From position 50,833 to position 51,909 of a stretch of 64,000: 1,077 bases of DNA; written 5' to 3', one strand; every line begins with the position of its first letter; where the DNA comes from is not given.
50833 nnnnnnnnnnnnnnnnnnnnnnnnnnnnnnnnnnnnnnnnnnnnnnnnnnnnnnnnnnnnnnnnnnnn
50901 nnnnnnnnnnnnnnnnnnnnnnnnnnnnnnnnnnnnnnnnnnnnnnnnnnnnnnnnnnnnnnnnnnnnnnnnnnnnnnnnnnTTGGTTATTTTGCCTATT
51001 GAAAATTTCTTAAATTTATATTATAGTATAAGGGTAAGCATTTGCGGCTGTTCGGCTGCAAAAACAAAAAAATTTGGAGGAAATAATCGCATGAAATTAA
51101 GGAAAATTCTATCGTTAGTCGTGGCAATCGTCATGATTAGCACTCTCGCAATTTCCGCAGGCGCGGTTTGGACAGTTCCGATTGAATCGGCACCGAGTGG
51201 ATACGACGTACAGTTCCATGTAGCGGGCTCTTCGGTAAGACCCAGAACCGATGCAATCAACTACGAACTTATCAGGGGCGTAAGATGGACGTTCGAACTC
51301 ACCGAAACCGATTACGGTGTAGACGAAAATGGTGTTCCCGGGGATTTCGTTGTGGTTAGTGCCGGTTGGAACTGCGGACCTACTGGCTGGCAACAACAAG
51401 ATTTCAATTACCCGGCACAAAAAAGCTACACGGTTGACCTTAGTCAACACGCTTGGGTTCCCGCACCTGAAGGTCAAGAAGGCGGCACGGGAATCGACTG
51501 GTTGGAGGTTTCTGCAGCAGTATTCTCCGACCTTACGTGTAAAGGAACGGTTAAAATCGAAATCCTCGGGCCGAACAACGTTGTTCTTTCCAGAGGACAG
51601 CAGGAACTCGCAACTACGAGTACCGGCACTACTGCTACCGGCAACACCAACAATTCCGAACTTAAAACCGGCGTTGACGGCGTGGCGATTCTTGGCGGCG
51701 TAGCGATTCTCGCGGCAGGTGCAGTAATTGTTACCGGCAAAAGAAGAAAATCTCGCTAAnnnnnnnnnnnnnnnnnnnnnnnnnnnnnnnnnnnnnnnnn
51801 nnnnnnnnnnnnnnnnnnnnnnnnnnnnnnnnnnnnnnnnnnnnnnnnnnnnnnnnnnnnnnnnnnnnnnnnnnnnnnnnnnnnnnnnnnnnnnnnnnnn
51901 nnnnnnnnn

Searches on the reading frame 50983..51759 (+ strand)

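Call 15: search_protein_families(library=pfam, proteins=[window:50983-51759:+], max_evalue=0.1)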
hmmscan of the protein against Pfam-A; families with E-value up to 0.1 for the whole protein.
window:50983-51759:+ (258 aa): 1 family
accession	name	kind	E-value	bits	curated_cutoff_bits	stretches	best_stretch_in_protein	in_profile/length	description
PF09534.15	Trp_oprn_chp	-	0.084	13.2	29.6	1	208-256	94-143/180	Tryptophan-associated transmembrane protein (Trp_oprn_chp)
